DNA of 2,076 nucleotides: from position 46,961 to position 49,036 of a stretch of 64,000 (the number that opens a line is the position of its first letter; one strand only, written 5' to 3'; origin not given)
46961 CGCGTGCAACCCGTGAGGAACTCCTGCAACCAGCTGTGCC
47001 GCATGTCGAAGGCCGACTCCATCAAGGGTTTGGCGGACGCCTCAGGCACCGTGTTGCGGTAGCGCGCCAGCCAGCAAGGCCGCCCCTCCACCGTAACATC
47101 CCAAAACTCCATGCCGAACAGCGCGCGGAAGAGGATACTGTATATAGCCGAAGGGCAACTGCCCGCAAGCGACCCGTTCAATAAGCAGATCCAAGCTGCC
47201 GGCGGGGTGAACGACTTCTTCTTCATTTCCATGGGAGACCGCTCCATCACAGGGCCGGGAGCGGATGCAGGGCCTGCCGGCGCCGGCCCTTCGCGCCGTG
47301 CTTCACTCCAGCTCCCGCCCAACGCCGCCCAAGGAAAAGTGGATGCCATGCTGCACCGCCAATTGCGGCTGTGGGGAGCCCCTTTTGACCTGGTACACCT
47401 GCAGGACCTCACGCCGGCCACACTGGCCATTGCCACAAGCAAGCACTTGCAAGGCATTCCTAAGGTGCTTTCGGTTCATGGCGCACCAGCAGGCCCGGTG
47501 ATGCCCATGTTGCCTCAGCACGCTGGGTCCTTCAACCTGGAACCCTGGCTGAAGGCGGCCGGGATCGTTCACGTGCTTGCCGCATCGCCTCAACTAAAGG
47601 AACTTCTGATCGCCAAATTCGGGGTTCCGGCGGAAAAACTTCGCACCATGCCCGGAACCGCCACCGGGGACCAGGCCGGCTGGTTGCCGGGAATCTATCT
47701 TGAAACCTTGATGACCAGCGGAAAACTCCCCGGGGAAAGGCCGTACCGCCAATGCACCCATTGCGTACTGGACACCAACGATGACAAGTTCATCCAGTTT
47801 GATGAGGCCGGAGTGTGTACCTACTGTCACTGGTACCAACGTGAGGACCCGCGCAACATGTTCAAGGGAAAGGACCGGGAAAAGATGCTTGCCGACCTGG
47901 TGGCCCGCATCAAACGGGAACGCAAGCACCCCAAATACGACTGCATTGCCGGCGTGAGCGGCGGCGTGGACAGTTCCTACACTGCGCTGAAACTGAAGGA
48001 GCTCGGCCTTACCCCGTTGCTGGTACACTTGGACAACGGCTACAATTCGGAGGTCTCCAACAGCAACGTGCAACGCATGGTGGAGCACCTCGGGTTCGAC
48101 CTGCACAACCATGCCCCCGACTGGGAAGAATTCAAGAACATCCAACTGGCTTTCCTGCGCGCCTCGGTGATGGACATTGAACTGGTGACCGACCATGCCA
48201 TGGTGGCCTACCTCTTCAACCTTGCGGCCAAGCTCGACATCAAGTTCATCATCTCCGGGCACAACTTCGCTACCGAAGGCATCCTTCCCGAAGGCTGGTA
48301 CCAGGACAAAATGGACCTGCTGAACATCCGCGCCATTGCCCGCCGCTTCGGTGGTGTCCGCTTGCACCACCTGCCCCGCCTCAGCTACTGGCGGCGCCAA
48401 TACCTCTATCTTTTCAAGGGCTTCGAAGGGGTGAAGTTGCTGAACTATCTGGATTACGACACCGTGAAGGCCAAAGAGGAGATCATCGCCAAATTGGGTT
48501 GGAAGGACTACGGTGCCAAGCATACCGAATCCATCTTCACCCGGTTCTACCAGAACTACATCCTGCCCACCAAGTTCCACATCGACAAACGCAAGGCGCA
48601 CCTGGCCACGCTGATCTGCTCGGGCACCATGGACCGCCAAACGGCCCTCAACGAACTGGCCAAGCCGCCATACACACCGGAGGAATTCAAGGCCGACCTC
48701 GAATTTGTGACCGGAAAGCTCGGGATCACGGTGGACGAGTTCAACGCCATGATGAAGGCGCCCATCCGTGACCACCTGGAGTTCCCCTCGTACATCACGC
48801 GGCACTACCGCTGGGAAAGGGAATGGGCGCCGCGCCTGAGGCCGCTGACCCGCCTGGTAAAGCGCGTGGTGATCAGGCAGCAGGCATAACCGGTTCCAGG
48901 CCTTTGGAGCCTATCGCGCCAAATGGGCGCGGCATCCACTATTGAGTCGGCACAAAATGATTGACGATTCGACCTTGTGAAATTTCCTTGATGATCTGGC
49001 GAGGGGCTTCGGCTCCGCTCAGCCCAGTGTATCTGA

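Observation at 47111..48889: WbpG/WbuX-type N-acetyl-sugar amidotransferase carrying an N-terminal half-glycosyltransferase domain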

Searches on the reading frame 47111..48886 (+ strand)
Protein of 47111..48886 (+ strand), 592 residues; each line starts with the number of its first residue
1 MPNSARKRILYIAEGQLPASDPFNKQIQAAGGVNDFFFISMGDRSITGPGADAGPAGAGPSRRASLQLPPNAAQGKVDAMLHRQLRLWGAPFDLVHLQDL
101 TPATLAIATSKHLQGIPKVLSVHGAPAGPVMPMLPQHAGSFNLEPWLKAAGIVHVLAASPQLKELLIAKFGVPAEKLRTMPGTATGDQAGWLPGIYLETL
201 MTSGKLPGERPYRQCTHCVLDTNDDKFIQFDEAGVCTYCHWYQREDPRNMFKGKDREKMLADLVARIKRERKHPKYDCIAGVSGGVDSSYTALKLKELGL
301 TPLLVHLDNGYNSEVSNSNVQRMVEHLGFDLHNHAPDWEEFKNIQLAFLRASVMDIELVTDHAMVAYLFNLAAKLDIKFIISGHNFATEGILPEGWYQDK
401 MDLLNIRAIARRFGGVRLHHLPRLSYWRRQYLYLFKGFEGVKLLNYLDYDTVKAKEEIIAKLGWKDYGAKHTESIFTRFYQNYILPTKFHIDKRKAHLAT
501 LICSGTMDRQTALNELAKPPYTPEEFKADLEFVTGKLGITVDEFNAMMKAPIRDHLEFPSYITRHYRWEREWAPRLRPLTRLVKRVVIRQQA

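Call 3: search_protein_families(library=pfam, proteins=[window:47111-48886:+], max_evalue=1)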
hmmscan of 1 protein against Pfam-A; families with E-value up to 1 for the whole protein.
window:47111-48886:+ (592 aa): 4 families
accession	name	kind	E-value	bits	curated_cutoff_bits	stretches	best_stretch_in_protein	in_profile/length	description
PF13439.12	Glyco_transf_4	-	5.4e-12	46.5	28.5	1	80-181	63-163/170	Glycosyltransferase Family 4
PF03054.22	tRNA_Me_trans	-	0.014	15.5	20.6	1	279-314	4-39/202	tRNA methyl transferase HUP domain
PF23549.1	Zn_ribbon_GRF_2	-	0.18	12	27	1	209-231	26-42/45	GRF-like zinc ribbon domain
PF15231.11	VCX_VCY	-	0.36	12.1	27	1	45-72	63-90/122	Variable charge X/Y family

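Call 4: search_protein_families(library=ncbifam, proteins=[window:47111-48886:+], max_evalue=1)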
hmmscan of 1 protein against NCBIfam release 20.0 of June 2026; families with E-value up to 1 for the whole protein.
window:47111-48886:+ (592 aa): 14 families
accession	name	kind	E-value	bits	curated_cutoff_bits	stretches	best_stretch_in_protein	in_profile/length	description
TIGR03573.1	WbuX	subfamily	2.7e-81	273.7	203.2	1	214-549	3-344/344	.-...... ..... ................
NF001138.1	PRK00143.1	equivalog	0.00085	18.4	284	1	279-317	3-41/345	tRNA 2-thiouridine(34) synthase MnmA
NF010587.0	PRK13980.1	equivalog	0.0021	17.3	255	1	254-331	9-89/267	NAD+ synthase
TIGR01093.1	aroD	equivalog_domain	0.0024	18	139.3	1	340-388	81-131/229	type I 3-dehydroquinate dehydratase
TIGR00884.1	guaA_Cterm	equivalog_domain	0.0057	16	338.75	1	260-332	3-75/310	glutamine-hydrolyzing GMP synthase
NF041925.1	QatC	equivalog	0.017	14.1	280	1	256-329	81-155/398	Qat anti-phage system QueC-like protein QatC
NF038212.1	argG_rel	exception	0.044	12.6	425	1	280-333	19-71/381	argininosuccinate synthase-related protein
TIGR01536.1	asn_synth_AEB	equivalog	0.045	12.7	267.1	1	240-383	217-361/517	asparagine synthase (glutamine-hydrolyzing)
NF000848.1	PRK00074.1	equivalog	0.051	12.2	400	1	257-328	197-269/512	glutamine-hydrolyzing GMP synthase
NF010588.0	PRK13981.1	equivalog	0.052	11.9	479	1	276-332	286-344/546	NAD+ synthase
NF049949.1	tRNAsynTtuAPyrococ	equivalog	0.14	11.3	450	1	279-332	51-106/292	tRNA-5-methyluridine(54) 2-sulfurtransferase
NF002048.0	PRK00876.1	subfamily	0.14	11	313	1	256-328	16-92/330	NAD(+) synthase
TIGR00420.1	trmU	equivalog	0.15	10.9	236.95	1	279-309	4-34/351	tRNA 2-thiouridine(34) synthase MnmA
TIGR00552.1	nadE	equivalog_domain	0.21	10.8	63.65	1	277-330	24-80/251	NAD(+) synthase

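Call 5: find_homologous_proteins(query=window:47111-48886:+, max_evalue=0.00001)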
Query window:47111-48886:+ (592 aa): 2948 proteins with E <= 0.00001 among 8000 candidates; the best 120 are listed.
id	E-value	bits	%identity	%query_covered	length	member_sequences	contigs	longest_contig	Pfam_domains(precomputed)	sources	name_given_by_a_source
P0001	0.0e+0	1343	97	100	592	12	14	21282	PF13579.13,PF13439.13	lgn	-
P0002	2.9e-226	771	60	99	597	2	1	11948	PF13439.13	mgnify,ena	mgnify:CR=1 FL=1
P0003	2.2e-224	764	60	99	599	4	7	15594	-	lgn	-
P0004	5.3e-223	760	59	99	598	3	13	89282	-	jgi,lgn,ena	-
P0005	7.6e-220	750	60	95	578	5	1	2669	PF13439.13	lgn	-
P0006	1.9e-212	725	57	99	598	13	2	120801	-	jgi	jgi:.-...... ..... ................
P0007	3.3e-182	625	56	84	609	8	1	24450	-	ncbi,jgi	-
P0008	4.6e-182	625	57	84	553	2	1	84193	-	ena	-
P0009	8.0e-182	624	63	67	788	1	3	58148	PF00534.27,PF13579.13,PF13439.13,PF20706.4,PF13692.13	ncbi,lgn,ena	-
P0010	1.0e-180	620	56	84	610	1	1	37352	-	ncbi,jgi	jgi:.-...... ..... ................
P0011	5.3e-178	611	62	68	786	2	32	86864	PF00534.27,PF13579.13,PF13439.13,PF20706.4,PF13692.13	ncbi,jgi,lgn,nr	ncbi:MAG: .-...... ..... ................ [Flavobacteriales bacterium]|nr:N-acetyl sugar amidotransf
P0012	2.7e-177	609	62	67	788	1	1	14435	PF00534.27,PF13579.13,PF13439.13,PF20706.4,PF13692.13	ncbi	-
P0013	3.5e-177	609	62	66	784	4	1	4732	PF00534.27,PF13579.13,PF13439.13,PF20706.4,PF13692.13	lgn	-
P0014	8.8e-177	607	55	84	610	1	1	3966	-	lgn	-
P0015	4.3e-172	592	65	64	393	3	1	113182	-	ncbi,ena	-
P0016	1.1e-167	577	49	99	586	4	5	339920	-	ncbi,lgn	-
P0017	8.2e-161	555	55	69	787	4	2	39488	PF00534.27,PF13579.13,PF13439.13,PF20706.4,PF13692.13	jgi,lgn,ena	jgi:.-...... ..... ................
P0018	1.2e-153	531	47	98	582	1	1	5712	-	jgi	jgi:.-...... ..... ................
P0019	3.0e-149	516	52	71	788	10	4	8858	PF00534.27,PF13524.13,PF13439.13,PF20706.4,PF13692.13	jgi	-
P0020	6.7e-133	462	51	63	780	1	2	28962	PF00534.27,PF13439.13,PF20706.4,PF13692.13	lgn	-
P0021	1.3e-131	458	53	63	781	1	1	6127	PF00534.27,PF13439.13,PF20706.4,PF13692.13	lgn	-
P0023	6.2e-128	446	49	63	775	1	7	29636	PF00534.27,PF13439.13,PF13692.13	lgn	-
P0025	7.5e-126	439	51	64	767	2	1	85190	PF00534.27,PF13439.13,PF13692.13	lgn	-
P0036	1.6e-121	425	48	64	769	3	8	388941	PF00534.27,PF13439.13,PF13692.13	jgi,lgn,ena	-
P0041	5.8e-120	420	48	66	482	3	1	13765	PF00534.27,PF13692.13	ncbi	ncbi:MAG: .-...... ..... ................, partial [Bacteroidales bacterium]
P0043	5.9e-119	416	48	63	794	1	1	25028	PF00534.27,PF13439.13,PF13692.13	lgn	-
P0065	1.5e-114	402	49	63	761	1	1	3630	PF00534.27,PF13524.13,PF13439.13,PF13692.13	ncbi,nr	ncbi:MAG: hypothetical protein C0490_06470 [Marivirga sp.]|nr:hypothetical protein [Marivirga sp.]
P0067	2.2e-114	401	49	64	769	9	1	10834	PF00534.27,PF13439.13,PF13692.13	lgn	-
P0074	1.7e-113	398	48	64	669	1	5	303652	-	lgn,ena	-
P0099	1.0e-111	392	48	64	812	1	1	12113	PF00534.27,PF13692.13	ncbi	-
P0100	1.0e-111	392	48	64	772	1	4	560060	PF00534.27,PF13477.13,PF13439.13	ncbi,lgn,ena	-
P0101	1.2e-111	392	48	67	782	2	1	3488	PF00534.27,PF13439.13,PF13692.13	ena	-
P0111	2.7e-111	391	46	65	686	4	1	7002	PF06508.20,PF02540.24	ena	-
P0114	4.3e-111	390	47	64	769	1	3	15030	PF00534.27,PF13439.13,PF20706.4,PF13692.13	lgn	-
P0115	5.4e-111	390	50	61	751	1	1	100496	PF00534.27,PF13477.13,PF13439.13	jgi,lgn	-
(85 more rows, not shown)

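Call 12: search_solved_structures(query=window:47111-48886:+, max_evalue=0.01, show_alignments=1)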
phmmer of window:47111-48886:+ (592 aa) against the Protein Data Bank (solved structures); distinct sequences matched with E-value up to 0.01: 1.
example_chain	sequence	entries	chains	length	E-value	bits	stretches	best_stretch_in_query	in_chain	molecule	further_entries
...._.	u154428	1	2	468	1e-07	34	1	225-343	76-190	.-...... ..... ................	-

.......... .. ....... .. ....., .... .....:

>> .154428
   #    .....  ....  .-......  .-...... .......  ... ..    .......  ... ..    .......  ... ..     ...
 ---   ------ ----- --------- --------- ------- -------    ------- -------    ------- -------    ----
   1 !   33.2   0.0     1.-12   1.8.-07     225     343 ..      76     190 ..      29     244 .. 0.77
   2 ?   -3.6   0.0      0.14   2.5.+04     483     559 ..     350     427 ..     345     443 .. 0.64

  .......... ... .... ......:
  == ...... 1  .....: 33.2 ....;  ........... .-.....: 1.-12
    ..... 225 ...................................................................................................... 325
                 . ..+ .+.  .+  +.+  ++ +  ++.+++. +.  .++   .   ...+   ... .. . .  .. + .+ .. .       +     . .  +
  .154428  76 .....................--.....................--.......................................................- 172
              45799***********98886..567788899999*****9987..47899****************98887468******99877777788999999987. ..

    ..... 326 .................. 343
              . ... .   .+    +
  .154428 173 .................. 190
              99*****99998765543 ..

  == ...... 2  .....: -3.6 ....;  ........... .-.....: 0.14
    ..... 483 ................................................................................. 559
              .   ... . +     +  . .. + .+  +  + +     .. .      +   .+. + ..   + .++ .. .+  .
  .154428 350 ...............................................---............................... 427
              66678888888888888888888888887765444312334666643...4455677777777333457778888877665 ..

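Call 20: find_encoding_contigs(protein=P0001, flank=10000, max_places=3)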
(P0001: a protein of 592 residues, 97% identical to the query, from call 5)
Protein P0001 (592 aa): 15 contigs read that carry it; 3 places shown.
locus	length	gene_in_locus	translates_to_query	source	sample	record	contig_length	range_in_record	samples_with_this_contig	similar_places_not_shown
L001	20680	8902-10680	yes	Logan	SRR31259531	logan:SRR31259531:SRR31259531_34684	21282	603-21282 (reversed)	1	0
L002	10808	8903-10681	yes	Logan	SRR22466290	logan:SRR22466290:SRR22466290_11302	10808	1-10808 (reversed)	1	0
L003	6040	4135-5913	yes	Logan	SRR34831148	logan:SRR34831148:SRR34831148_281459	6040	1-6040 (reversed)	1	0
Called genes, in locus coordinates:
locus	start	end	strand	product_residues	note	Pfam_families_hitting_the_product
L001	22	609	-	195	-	PF04343:DUF488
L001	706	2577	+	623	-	PF00005:ABC_tran, PF02463:SMC_N (faint), PF13476:AAA_23 (faint), PF13555:AAA_29 (faint), PF00006:ATP-synt_ab (faint), PF12848:ABC_tran_Xtn, PF00005:ABC_tran, PF16326:ABC_tran_CTD, +3 more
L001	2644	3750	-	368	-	PF01479:S4, PF00849:PseudoU_synth_2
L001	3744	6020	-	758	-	-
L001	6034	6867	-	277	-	PF03793:PASTA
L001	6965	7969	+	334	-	PF01820:Dala_Dala_lig_N, PF02222:ATP-grasp (weak), PF07478:Dala_Dala_lig_C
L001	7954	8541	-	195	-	PF01725:Ham1p_like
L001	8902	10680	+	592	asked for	PF13439:Glyco_transf_4, PF13579:Glyco_trans_4_4 (weak)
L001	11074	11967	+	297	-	PF05050:Methyltransf_21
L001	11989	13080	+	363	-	-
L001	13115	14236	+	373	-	PF13692:Glyco_trans_1_4 (weak)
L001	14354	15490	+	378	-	PF13439:Glyco_transf_4, PF13579:Glyco_trans_4_4, PF20706:GT4-conflict (weak), PF00534:Glycos_transf_1, PF13524:Glyco_trans_1_2 (weak), PF13692:Glyco_trans_1_4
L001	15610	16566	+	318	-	PF00535:Glycos_transf_2, PF10111:Glyco_tranf_2_2, PF13641:Glyco_tranf_2_3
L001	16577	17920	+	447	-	PF01943:Polysacc_synt (weak), PF13440:Polysacc_synt_3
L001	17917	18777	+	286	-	PF13641:Glyco_tranf_2_3, PF00535:Glycos_transf_2, PF10111:Glyco_tranf_2_2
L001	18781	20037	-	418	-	PF13439:Glyco_transf_4, PF13579:Glyco_trans_4_4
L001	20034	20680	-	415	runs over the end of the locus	?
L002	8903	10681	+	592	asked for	PF13439:Glyco_transf_4, PF13579:Glyco_trans_4_4 (weak)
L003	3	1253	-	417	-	?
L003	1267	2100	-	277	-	PF03793:PASTA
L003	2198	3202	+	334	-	PF01820:Dala_Dala_lig_N, PF02222:ATP-grasp (weak), PF07478:Dala_Dala_lig_C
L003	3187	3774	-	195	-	PF01725:Ham1p_like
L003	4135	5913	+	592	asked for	PF13439:Glyco_transf_4, PF13579:Glyco_trans_4_4 (weak)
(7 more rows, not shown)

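Call 21: find_encoding_contigs(protein=P0006, flank=10000, max_places=2)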
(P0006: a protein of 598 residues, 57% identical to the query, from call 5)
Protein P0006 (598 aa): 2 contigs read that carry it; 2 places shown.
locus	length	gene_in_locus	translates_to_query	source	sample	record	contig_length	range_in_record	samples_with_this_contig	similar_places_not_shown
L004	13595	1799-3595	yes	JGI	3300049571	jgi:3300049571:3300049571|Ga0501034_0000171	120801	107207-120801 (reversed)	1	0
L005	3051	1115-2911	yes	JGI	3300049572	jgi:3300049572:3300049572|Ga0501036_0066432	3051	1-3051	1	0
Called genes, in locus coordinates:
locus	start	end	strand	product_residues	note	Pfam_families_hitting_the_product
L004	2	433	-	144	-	?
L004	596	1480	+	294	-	PF05050:Methyltransf_21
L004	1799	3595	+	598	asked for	-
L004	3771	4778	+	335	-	PF01757:Acyl_transf_3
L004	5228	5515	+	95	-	-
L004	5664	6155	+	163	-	-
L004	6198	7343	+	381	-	-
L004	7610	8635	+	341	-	PF13439:Glyco_transf_4, PF13579:Glyco_trans_4_4, PF00534:Glycos_transf_1, PF13692:Glyco_trans_1_4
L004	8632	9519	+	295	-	PF00535:Glycos_transf_2, PF10111:Glyco_tranf_2_2, PF13641:Glyco_tranf_2_3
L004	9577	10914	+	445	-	PF01943:Polysacc_synt, PF13440:Polysacc_synt_3 (weak)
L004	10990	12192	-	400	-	PF13439:Glyco_transf_4, PF13579:Glyco_trans_4_4, PF26337:Gtf3_C (weak)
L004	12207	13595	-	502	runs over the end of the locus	-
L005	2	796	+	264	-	?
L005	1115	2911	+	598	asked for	-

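Call 22: find_encoding_contigs(protein=P0009, flank=10000, max_places=2)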
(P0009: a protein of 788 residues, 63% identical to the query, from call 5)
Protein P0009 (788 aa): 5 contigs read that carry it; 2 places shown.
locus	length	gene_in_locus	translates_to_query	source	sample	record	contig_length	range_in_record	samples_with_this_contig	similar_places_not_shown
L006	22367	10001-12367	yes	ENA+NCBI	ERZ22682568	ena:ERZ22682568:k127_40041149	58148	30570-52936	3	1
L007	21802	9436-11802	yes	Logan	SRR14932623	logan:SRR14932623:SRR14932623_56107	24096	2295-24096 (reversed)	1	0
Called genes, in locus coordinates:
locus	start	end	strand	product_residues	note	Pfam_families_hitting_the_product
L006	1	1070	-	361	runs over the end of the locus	PF01479:S4, PF00849:PseudoU_synth_2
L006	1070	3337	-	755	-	PF18962:Por_Secre_tail (weak)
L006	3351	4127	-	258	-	PF03793:PASTA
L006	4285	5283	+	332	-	PF01820:Dala_Dala_lig_N, PF02222:ATP-grasp (weak), PF07478:Dala_Dala_lig_C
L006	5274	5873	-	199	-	PF01725:Ham1p_like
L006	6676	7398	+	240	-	PF01135:PCMT, PF02353:CMAS, PF05401:NodS, PF13489:Methyltransf_23, PF13847:Methyltransf_31, PF08241:Methyltransf_11, PF08242:Methyltransf_12, PF13649:Methyltransf_25, +2 more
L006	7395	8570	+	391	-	PF13439:Glyco_transf_4, PF13579:Glyco_trans_4_4, PF00534:Glycos_transf_1, PF13692:Glyco_trans_1_4, PF13524:Glyco_trans_1_2 (weak)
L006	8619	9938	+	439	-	PF00534:Glycos_transf_1, PF13692:Glyco_trans_1_4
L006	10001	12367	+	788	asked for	PF13439:Glyco_transf_4, PF13579:Glyco_trans_4_4 (weak), PF20706:GT4-conflict (weak), PF00534:Glycos_transf_1, PF13692:Glyco_trans_1_4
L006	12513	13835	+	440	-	PF13579:Glyco_trans_4_4, PF13692:Glyco_trans_1_4 (weak)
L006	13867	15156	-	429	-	PF01943:Polysacc_synt (weak), PF13440:Polysacc_synt_3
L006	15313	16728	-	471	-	-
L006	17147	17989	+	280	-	PF00535:Glycos_transf_2, PF10111:Glyco_tranf_2_2, PF13641:Glyco_tranf_2_3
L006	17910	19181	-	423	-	PF13439:Glyco_transf_4, PF13579:Glyco_trans_4_4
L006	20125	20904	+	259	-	PF13489:Methyltransf_23, PF07021:MetW (weak), PF13847:Methyltransf_31 (weak), PF08241:Methyltransf_11, PF08242:Methyltransf_12, PF13649:Methyltransf_25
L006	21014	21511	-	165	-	PF02590:SPOUT_MTase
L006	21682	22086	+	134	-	PF16022:DUF4783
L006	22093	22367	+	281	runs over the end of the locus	PF02749:QRPTase_N, PF01729:QRPTase_C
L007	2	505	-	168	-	?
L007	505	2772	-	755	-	PF18962:Por_Secre_tail (weak)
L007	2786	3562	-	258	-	PF03793:PASTA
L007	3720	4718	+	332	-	PF01820:Dala_Dala_lig_N, PF02222:ATP-grasp (weak), PF07478:Dala_Dala_lig_C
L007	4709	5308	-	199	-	PF01725:Ham1p_like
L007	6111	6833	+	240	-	PF01135:PCMT, PF02353:CMAS, PF05401:NodS, PF13489:Methyltransf_23, PF13847:Methyltransf_31, PF08241:Methyltransf_11, PF08242:Methyltransf_12, PF13649:Methyltransf_25, +2 more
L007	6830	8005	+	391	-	PF13439:Glyco_transf_4, PF13579:Glyco_trans_4_4, PF00534:Glycos_transf_1, PF13692:Glyco_trans_1_4, PF13524:Glyco_trans_1_2 (weak)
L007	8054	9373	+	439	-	PF00534:Glycos_transf_1, PF13692:Glyco_trans_1_4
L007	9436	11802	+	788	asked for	PF13439:Glyco_transf_4, PF13579:Glyco_trans_4_4 (weak), PF20706:GT4-conflict (weak), PF00534:Glycos_transf_1, PF13692:Glyco_trans_1_4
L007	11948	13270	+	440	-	PF13579:Glyco_trans_4_4, PF13692:Glyco_trans_1_4 (weak)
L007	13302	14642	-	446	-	PF01943:Polysacc_synt (weak), PF13440:Polysacc_synt_3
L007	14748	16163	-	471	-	-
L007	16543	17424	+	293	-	PF13641:Glyco_tranf_2_3, PF00535:Glycos_transf_2, PF10111:Glyco_tranf_2_2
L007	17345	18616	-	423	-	PF13439:Glyco_transf_4, PF13579:Glyco_trans_4_4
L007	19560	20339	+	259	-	PF13489:Methyltransf_23, PF07021:MetW (weak), PF13847:Methyltransf_31 (weak), PF08241:Methyltransf_11, PF08242:Methyltransf_12, PF13649:Methyltransf_25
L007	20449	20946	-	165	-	PF02590:SPOUT_MTase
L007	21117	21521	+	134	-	PF16022:DUF4783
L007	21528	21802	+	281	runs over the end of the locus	PF02749:QRPTase_N, PF01729:QRPTase_C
